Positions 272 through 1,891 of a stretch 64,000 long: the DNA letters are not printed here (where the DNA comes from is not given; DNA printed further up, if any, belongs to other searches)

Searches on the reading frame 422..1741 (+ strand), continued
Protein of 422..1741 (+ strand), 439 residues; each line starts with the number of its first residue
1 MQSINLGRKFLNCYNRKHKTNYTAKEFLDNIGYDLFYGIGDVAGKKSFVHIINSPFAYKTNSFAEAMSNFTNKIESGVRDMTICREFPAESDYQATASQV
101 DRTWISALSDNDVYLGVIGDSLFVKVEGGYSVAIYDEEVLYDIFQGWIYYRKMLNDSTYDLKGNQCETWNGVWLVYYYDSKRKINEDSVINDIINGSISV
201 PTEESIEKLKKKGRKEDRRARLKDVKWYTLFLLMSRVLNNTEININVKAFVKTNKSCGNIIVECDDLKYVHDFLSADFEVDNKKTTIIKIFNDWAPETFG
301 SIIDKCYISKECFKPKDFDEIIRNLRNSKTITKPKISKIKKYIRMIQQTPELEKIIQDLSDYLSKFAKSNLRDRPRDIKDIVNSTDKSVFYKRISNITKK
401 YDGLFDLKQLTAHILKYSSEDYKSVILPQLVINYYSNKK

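Call 73: search_protein_families(library=ncbifam, proteins=[L001:891-1469:+, L012:7248-7841:+, L012:6576-7244:+], max_evalue=1)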
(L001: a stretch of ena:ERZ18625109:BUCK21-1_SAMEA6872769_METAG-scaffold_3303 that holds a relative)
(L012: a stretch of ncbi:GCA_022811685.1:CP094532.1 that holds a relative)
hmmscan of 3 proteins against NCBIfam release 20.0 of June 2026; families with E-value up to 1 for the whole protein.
L001:891-1469:+ (192 aa): 2 families
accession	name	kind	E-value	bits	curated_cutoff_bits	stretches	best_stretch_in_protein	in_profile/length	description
TIGR03104.1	trio_amidotrans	equivalog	0.012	13.8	570.1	1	50-113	497-560/589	N-acetylglutaminylglutamine amidotransferase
TIGR02593.1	CRISPR_cas5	subfamily_domain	0.13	12.1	17.8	1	1-38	1-36/43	CRISPR-associated protein Cas5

L012:7248-7841:+ (197 aa): 0 families

L012:6576-7244:+ (222 aa): 3 families
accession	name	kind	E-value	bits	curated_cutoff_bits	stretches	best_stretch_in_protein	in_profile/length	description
TIGR01877.1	cas_cas6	equivalog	1.1e-23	84.7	58.65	1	42-220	10-200/200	CRISPR-associated endoribonuclease Cas6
NF003037.0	PRK03932.1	equivalog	0.0049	15.9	414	1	83-136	123-177/451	asparagine--tRNA ligase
TIGR00457.1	asnS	equivalog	0.06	12.2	342.6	1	80-130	123-174/455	asparagine--tRNA ligase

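Call 74: search_protein_families(library=padloc, proteins=[window:422-1741:+, L001:891-1469:+, L001:1432-3627:+, L012:10001-11311:+, L012:11327-12394:+, L012:7248-7841:+], max_evalue=0.01)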
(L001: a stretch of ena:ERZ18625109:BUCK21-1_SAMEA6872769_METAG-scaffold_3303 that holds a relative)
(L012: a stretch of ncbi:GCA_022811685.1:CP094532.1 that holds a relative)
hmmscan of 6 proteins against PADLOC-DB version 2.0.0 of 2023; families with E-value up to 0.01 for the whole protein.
window:422-1741:+ (439 aa): 1 family
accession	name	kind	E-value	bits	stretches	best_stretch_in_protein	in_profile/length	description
PDLC01511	Cas8b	-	7.7e-54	181.2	1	1-422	1-403/419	CAS-I-B; effector_LS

L001:891-1469:+ (192 aa): 2 families
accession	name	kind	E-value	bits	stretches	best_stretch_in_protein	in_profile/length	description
PDLC01480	Cas5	-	1.9e-37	127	1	1-188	1-169/178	CAS-I-B; effector_G5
PDLC02093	Cas5b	-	5.9e-37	125.5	1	1-188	2-168/177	-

L001:1432-3627:+ (731 aa): 36 families (the best 25 are shown)
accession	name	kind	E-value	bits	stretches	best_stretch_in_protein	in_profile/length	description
PDLC02079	Cas3b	-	7e-213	706.6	1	12-730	3-686/691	-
PDLC01761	Cas3b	-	5.4e-114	380.4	1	12-729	2-696/705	-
PDLC01757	Cas3b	-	4e-85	284.7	1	16-627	6-551/676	-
PDLC01762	Cas3b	-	3.7e-76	255.2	1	51-730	45-684/692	-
PDLC01710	Cas3a1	-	4e-64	215.3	1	254-571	206-547/745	Cas3_1_CAS-I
PDLC02081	Cas3b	-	3.7e-63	212.1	1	22-585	11-530/705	-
PDLC01252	Cas3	-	1.2e-55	187.2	1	266-608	2-323/324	CAS-I; effector_G3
PDLC00938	Cas3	-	2.7e-55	186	1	266-607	2-356/358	CRISPR-associated helicase Cas3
PDLC01767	Cas3e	-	8.8e-50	167.9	2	373-628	324-569/680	-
PDLC01759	Cas3b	-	6.8e-42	142.1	1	22-631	8-595/711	-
PDLC02080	Cas3b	-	8.7e-40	134.8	2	378-587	387-591/709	-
PDLC01770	Cas3g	-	4.9e-37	125.8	2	437-608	207-376/733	-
PDLC01760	Cas3b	-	1.9e-36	123.8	1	22-625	11-609/734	-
PDLC02082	Cas3b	-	1.5e-34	117.5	1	22-625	8-607/734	-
PDLC01765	Cas3c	-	4.4e-34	116.4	1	21-625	19-510/612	-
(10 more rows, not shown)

L012:10001-11311:+ (436 aa): 1 family
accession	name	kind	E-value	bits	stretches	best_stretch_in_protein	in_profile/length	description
PDLC01511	Cas8b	-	3.3e-133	442.6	1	1-435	1-417/419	CAS-I-B; effector_LS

L012:11327-12394:+ (355 aa): 6 families
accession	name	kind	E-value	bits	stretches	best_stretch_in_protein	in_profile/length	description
PDLC01493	Cas7b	-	1.6e-159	528.9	1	4-355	1-346/347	CAS-I-B; effector_G7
PDLC01263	Cas7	-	1.3e-09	36.1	1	19-264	14-183/205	CAS-I; effector_G7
PDLC00960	Cas7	-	4.2e-07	27.4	1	33-121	35-126/240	CRISPR-associated autoregulator DevR family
PDLC01300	Cas7b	-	2e-06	25.4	1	37-123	31-108/266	CAS-I-B; effector_G7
PDLC00961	Cas7b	-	2.3e-06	25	1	37-116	32-110/321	"CRISPR-associated protein Cas7/Cst2/DevR, subtype I-B/TNEAP"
PDLC01455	Cas7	-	0.00028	18.5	1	40-121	40-112/268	CAS-I; effector_G7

L012:7248-7841:+ (197 aa): 2 families
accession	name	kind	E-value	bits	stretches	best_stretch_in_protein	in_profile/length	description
PDLC02093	Cas5b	-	6.2e-79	262.2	1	5-191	2-176/177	-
PDLC01480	Cas5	-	7.5e-76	252.1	1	5-191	1-177/178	CAS-I-B; effector_G5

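Call 87: search_dna_similar(query=window:422-1741:+, collection=phages, mode=protein, max_evalue=0.001, max_rows=15)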
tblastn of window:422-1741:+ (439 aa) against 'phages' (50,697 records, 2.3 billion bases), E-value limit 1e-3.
No match.
